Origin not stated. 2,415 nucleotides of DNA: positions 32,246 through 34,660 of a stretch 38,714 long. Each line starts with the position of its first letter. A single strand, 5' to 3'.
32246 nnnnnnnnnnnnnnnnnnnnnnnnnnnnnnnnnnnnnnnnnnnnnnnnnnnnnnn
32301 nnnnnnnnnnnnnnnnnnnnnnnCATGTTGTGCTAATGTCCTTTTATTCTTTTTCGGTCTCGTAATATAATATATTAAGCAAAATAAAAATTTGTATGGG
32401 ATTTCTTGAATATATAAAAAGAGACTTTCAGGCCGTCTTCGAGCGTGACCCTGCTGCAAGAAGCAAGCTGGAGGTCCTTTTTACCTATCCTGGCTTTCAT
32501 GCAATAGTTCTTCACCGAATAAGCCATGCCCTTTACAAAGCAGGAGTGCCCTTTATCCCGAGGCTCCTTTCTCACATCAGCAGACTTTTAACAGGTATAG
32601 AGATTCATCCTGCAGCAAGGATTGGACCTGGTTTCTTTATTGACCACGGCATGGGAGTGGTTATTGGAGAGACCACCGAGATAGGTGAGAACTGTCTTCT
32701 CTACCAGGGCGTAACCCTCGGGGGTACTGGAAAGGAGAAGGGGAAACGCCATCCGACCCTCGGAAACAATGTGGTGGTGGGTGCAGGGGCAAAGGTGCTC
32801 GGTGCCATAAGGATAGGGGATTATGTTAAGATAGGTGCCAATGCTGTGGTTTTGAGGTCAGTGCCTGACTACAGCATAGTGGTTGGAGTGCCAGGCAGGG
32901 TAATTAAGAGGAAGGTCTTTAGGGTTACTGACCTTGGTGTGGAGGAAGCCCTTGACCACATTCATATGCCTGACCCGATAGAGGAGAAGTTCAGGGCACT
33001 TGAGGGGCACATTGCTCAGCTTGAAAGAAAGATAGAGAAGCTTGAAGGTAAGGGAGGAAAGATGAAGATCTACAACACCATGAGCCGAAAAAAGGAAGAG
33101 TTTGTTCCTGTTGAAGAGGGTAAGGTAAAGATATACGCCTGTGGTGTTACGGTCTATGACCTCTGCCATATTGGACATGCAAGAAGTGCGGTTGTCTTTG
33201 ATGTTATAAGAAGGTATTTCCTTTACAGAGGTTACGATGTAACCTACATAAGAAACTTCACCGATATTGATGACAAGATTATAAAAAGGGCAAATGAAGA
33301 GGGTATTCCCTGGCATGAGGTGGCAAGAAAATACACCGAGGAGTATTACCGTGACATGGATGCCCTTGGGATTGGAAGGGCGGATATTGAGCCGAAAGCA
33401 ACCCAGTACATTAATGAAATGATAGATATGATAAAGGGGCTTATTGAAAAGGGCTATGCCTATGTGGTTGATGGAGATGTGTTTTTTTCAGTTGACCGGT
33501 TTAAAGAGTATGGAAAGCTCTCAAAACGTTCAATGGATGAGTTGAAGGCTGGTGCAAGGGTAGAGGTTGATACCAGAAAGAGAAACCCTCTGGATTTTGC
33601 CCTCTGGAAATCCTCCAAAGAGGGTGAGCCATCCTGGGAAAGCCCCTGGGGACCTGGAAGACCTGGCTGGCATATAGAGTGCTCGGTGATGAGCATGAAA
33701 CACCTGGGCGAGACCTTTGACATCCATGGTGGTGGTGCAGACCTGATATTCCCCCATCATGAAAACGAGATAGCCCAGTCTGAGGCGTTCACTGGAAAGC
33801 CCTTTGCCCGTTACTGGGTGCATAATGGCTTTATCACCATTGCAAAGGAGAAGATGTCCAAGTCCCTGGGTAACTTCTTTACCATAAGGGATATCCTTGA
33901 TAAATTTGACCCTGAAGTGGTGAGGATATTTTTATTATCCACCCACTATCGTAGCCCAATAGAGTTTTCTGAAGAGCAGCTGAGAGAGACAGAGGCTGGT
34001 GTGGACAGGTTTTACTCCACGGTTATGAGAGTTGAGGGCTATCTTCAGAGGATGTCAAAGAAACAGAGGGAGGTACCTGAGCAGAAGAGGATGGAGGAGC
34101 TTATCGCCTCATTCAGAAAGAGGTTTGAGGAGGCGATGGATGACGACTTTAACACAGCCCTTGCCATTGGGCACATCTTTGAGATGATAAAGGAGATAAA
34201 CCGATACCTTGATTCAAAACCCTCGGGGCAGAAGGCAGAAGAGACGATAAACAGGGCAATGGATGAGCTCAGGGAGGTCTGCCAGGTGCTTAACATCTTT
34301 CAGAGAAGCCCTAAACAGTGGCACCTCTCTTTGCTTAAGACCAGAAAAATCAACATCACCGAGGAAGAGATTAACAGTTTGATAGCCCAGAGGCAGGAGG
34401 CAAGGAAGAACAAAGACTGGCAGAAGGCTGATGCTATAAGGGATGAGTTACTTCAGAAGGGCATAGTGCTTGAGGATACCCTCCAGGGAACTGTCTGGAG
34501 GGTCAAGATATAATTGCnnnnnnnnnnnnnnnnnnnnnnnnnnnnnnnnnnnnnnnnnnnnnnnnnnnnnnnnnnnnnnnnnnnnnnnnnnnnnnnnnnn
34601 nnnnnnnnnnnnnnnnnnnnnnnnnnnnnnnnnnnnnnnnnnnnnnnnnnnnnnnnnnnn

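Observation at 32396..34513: In-frame fusion of serine acetyltransferase (CysE) and cysteinyl-tRNA synthetase (CysS) that keeps an internal ribosome-binding site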

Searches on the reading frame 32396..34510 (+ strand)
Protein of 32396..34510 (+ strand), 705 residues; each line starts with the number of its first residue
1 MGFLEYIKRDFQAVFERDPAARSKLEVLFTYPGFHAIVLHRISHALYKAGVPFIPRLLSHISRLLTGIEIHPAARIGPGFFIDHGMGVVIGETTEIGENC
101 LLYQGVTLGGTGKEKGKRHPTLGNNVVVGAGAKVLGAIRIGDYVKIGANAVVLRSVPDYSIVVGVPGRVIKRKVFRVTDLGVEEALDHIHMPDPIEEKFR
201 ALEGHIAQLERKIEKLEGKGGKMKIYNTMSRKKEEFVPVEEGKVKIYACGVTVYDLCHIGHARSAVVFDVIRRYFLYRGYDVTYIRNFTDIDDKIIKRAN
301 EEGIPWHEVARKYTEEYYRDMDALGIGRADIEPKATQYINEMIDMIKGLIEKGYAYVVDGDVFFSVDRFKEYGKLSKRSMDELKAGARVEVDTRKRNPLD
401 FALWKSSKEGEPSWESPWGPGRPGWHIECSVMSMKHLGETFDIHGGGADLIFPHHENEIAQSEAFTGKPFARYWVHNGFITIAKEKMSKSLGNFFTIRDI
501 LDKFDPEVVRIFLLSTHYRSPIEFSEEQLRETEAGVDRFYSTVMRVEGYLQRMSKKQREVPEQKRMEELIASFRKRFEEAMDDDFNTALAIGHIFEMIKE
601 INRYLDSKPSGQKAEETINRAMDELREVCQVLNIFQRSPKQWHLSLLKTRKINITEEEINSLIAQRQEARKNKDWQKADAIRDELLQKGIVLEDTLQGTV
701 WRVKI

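Call 3: search_protein_families(library=pfam, proteins=[window:32396-34510:+], max_evalue=0.01)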
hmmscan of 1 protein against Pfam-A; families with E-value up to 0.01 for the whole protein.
window:32396-34510:+ (705 aa): 9 families
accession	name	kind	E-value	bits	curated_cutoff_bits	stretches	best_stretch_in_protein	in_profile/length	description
PF01406.26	tRNA-synt_1e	-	3.9e-142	473.5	27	1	236-532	2-299/301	tRNA synthetases class I (C) catalytic domain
PF09190.17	DALR_2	-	2.8e-19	69.8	22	1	576-636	1-57/57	DALR domain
PF09334.17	tRNA-synt_1g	-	3.4e-14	52.9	20.1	2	257-365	14-123/391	tRNA synthetases class I (M)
PF00132.30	Hexapep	-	1.7e-12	46.9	27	2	119-153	1-35/36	Bacterial transferase hexapeptide (six repeats)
PF23493.1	CysS_C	-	3.1e-10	40.4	23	1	657-702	6-51/51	Cysteinyl-tRNA ligase anticodon binding domain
PF01921.24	tRNA-synt_1f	-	3e-08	33.4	27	1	479-546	274-339/360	tRNA synthetases class I (K)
PF00133.28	tRNA-synt_1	-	6.7e-08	32.1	22.7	1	441-524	329-413/414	tRNA synthetases class I (I, L, M and V)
PF06426.19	SATase_N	-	2.1e-05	25.2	21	1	5-37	71-103/105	Serine acetyltransferase, N-terminal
PF07247.17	AATase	-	0.0069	15.4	22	0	539-604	345-413/500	Alcohol acetyltransferase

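Call 4: search_protein_families(library=ncbifam, proteins=[window:32396-34510:+], max_evalue=0.001)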
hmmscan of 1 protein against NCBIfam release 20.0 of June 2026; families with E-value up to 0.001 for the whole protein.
window:32396-34510:+ (705 aa): 43 families (the best 25 are shown)
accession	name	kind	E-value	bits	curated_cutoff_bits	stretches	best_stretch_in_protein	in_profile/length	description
TIGR00435.1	cysS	equivalog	2.8e-185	616.8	340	1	223-702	1-464/466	cysteine--tRNA ligase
NF011108.0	PRK14536.1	equivalog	1.4e-128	429.8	780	1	222-702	2-488/490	cysteine--tRNA ligase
TIGR03447.1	mycothiol_MshC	equivalog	9.8e-93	311.2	485.1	1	210-625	5-406/411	cysteine--1-D-myo-inosityl 2-amino-2-deoxy-alpha-D-glucopyranoside ligase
NF011107.0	PRK14534.1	equivalog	1.2e-78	265.2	744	1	223-700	3-477/481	cysteine--tRNA ligase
TIGR01172.1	cysE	equivalog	5.5e-74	247.6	210.65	1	7-168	1-162/162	serine O-acetyltransferase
NF041874.1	EPS_EpsC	equivalog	1.5e-72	242.8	150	1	7-173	1-167/168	serine O-acetyltransferase EpsC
NF008349.0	PRK11132.1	equivalog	2.4e-47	161.3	397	1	6-182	80-256/273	serine O-acetyltransferase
TIGR00398.1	metG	equivalog_domain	1.4e-21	76.9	336.35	2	475-631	316-477/530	methionine--tRNA ligase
NF007564.0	PRK10191.1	equivalog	1.1e-19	70.5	196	1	59-169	49-158/162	colanic acid biosynthesis acetyltransferase WcaB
TIGR04016.1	WcaB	equivalog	1.6e-19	69.9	194.65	1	47-169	24-142/146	colanic acid biosynthesis acetyltransferase WcaB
NF008900.0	PRK12267.1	equivalog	2.6e-15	56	598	2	475-632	288-454/648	methionine--tRNA ligase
NF008957.0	PRK12300.1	subfamily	5.6e-15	54.4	677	1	446-619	585-754/946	leucine--tRNA ligase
NF001100.0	PRK00133.1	equivalog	5.9e-15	54.8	587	1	475-632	319-480/676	methionine--tRNA ligase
TIGR03570.1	NeuD_NnaD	subfamily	1.4e-14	54.2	160.8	1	67-168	111-202/202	NeuD/PglB/VioB family sugar acetyltransferase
TIGR03532.1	DapD_Ac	equivalog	6.2e-13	48.9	231.75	1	67-172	110-213/231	2,3,4,5-tetrahydropyridine-2,6-dicarboxylate N-acetyltransferase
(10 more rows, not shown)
